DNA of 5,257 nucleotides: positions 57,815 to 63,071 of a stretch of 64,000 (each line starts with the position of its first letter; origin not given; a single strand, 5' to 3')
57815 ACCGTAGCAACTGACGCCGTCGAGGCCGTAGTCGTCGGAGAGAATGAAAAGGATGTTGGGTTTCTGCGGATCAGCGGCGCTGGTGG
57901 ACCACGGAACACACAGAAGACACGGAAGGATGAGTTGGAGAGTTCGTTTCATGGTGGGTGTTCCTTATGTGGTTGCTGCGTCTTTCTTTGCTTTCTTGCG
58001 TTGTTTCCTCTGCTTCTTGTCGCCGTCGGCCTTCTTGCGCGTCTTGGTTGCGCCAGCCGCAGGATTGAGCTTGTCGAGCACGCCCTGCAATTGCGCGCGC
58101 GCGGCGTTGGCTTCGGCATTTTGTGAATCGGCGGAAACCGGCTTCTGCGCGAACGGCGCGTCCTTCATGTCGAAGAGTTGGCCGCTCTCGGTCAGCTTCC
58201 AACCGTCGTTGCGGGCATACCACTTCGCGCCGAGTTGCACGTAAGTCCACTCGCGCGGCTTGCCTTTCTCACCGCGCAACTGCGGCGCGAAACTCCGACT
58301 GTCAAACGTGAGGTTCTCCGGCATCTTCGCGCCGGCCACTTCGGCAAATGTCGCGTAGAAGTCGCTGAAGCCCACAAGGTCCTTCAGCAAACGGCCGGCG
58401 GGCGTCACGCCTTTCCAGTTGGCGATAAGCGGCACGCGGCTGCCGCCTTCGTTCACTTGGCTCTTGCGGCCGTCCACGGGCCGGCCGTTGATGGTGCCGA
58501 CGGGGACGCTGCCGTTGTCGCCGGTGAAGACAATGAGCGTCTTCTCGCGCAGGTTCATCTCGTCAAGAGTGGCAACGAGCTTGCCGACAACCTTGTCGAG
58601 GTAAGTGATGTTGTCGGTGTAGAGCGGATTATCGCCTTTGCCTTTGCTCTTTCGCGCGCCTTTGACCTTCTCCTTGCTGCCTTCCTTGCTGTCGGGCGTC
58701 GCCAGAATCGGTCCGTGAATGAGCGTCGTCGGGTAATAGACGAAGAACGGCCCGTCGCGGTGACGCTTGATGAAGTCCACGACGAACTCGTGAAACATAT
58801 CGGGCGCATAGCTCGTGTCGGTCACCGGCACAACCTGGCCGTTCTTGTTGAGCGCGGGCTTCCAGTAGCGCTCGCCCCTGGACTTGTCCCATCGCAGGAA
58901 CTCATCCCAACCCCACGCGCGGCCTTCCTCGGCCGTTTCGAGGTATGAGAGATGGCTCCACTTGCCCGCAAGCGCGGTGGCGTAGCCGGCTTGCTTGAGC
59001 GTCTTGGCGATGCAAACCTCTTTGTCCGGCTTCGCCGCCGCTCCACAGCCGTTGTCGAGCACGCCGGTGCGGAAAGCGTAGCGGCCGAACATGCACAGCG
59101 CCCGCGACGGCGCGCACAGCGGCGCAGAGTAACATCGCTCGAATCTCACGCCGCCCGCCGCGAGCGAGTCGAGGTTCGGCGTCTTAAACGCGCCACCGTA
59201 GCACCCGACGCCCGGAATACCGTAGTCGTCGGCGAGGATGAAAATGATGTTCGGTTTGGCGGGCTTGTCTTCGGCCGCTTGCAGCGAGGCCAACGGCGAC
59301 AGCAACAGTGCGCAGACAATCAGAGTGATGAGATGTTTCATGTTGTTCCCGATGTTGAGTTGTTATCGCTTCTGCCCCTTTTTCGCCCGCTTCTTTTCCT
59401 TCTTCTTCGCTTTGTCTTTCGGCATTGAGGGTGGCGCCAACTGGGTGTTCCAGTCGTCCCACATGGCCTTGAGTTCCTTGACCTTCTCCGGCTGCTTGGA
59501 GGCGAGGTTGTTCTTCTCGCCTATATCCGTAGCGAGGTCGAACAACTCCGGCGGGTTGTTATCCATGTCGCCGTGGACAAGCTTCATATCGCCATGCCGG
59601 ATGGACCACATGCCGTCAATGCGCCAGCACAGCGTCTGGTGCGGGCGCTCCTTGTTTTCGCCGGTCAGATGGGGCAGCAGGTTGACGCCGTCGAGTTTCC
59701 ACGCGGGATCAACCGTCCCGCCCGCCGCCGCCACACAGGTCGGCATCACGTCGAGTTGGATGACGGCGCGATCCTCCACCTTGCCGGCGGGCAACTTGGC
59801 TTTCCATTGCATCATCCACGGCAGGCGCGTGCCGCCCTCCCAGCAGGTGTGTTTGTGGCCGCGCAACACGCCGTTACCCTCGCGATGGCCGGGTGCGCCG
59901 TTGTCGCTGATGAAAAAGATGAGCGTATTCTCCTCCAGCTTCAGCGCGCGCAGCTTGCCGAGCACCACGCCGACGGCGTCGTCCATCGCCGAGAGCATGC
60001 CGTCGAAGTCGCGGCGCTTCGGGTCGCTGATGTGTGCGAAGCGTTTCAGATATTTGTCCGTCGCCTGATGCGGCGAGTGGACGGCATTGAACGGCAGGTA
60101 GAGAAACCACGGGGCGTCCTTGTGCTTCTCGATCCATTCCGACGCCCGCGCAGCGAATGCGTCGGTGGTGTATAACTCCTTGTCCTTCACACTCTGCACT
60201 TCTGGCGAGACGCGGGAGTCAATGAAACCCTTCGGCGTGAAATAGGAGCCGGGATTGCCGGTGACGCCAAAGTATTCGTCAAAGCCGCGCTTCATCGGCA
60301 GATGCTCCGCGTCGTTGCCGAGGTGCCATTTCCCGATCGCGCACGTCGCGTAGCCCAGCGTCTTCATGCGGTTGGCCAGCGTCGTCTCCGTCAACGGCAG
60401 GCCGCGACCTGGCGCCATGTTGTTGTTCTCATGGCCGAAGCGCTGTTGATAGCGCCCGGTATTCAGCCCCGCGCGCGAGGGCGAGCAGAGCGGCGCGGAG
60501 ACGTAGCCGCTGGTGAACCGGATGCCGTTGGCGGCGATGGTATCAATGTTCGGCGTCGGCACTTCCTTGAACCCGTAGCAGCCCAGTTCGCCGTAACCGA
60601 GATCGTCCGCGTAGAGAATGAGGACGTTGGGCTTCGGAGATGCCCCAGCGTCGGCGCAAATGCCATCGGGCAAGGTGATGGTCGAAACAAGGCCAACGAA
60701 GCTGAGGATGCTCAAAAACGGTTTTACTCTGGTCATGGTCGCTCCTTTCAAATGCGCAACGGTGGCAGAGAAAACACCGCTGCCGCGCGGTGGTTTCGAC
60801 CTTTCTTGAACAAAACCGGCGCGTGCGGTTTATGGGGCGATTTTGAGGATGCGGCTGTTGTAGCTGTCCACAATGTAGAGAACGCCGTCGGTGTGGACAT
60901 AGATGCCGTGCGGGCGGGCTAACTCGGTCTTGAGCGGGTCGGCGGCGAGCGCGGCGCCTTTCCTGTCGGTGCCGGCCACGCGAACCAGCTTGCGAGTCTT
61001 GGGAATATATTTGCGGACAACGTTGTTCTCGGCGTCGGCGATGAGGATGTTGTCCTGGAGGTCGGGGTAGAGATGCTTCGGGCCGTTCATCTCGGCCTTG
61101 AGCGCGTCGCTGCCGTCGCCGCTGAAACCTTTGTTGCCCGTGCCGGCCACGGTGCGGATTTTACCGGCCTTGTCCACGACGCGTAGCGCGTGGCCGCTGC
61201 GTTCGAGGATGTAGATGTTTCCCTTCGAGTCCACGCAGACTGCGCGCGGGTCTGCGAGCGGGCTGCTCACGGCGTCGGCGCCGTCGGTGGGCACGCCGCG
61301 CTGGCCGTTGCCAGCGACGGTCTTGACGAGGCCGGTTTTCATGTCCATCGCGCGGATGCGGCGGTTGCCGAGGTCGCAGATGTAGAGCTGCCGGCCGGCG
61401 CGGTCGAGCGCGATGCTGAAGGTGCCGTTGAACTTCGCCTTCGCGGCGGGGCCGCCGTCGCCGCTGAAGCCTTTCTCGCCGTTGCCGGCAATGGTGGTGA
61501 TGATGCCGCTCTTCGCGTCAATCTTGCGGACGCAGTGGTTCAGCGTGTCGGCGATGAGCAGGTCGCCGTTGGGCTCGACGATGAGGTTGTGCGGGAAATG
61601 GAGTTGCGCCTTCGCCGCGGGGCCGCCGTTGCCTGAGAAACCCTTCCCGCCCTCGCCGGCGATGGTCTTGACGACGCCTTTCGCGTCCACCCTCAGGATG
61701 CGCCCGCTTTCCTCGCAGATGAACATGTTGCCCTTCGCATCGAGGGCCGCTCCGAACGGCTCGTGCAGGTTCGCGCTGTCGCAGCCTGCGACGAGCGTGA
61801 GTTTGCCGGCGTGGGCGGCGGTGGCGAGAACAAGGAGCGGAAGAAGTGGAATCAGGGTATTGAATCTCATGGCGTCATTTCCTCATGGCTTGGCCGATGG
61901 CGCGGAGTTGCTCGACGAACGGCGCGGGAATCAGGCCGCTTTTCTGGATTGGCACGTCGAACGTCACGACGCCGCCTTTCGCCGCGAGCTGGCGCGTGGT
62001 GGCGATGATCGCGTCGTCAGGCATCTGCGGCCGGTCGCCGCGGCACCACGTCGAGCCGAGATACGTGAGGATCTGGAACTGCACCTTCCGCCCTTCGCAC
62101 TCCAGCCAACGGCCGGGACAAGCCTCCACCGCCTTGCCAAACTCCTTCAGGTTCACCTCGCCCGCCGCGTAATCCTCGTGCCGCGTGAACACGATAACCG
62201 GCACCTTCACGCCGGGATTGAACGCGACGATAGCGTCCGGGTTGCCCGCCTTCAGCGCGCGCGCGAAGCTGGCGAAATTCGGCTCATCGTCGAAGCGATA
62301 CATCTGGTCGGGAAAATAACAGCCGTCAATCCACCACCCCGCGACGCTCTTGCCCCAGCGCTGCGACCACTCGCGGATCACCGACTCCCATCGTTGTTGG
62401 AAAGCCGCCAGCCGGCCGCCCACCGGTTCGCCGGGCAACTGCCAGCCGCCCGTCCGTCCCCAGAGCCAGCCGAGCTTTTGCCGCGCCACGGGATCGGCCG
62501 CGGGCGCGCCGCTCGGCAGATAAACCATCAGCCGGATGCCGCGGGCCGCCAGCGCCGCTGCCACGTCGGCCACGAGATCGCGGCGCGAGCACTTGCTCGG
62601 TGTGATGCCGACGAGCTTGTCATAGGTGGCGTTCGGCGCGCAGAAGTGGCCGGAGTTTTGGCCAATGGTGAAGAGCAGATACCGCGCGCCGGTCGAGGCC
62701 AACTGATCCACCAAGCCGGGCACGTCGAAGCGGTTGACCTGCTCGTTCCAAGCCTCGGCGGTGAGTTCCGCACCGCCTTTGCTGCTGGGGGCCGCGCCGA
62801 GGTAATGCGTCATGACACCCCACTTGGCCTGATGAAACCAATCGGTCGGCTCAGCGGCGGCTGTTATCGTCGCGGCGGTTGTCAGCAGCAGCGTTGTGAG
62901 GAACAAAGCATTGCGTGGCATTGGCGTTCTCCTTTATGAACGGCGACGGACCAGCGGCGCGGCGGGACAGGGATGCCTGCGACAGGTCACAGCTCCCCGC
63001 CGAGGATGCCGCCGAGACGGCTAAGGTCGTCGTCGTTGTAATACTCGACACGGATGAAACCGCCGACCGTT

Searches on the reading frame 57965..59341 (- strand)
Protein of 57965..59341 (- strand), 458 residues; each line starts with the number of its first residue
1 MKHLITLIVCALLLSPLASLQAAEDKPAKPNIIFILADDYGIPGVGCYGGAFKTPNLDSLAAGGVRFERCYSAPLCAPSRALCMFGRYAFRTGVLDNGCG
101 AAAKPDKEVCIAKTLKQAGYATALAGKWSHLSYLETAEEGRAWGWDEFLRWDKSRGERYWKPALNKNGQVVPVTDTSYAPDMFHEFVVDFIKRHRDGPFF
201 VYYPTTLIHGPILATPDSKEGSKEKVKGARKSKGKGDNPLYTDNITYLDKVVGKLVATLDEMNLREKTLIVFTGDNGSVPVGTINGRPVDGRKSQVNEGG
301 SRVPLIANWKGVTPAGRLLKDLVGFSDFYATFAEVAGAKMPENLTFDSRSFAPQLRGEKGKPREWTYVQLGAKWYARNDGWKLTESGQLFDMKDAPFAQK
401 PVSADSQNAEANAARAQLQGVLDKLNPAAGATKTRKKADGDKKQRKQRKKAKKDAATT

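Call 9: search_protein_families(library=pfam, proteins=[window:57965-59341:-], max_evalue=0.001)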
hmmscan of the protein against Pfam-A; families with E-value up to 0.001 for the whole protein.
window:57965-59341:- (458 aa): 3 families
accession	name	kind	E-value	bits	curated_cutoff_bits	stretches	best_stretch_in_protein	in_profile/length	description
PF00884.28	Sulfatase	-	2.2e-46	159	25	1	30-338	1-301/301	Sulfatase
PF01663.27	Phosphodiest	-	1.5e-07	31.8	23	1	53-281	19-224/342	Type I phosphodiesterase / nucleotide pyrophosphatase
PF16347.10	SGSH_C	-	0.00042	20.9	29.3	0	296-367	11-81/154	N-sulphoglucosamine sulphohydrolase, C-terminal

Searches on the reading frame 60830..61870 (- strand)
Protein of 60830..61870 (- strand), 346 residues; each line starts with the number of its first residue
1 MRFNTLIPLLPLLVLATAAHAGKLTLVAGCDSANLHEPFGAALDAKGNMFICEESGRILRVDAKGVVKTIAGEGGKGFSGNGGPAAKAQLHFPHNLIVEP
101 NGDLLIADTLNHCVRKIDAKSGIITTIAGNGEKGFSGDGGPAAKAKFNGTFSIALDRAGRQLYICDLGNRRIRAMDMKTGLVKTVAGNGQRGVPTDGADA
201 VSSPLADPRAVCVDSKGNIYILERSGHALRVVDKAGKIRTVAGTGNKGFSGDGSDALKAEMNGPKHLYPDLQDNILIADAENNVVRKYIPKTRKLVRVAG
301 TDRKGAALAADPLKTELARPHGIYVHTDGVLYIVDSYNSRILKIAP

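Call 13: search_protein_families(library=pfam, proteins=[window:60830-61870:-], max_evalue=0.001)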
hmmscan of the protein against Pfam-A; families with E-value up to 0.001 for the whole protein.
window:60830-61870:- (346 aa): 3 families
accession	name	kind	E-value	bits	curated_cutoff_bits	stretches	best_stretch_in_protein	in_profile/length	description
PF25021.1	TEN_NHL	-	8.3e-27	94.5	27.1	1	184-246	114-180/357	Teneurin NHL domain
PF01436.27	NHL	-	4e-21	74.4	20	1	317-343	1-27/28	NHL repeat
PF08450.18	SGL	-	2.3e-06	27.8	26.3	0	152-240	138-218/246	SMP-30/Gluconolactonase/LRE-like region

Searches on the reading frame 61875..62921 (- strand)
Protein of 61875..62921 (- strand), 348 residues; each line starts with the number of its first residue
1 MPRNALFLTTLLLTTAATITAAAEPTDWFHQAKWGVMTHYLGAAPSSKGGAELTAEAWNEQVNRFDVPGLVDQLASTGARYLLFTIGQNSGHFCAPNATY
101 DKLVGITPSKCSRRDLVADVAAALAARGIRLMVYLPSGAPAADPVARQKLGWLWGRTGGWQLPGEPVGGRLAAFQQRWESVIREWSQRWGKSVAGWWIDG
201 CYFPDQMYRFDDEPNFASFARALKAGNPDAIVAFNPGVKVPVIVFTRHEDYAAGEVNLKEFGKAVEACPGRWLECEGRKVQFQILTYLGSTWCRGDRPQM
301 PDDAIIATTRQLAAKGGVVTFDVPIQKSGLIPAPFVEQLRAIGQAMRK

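Call 13: search_protein_families(library=pfam, proteins=[window:61875-62921:-], max_evalue=0.001)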
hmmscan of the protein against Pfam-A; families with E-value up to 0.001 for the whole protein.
window:61875-62921:- (348 aa): 1 family
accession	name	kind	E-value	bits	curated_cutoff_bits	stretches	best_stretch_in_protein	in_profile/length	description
PF01120.23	Alpha_L_fucos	-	2.4e-11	44.1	25.2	1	63-347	92-341/345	Alpha-L-fucosidase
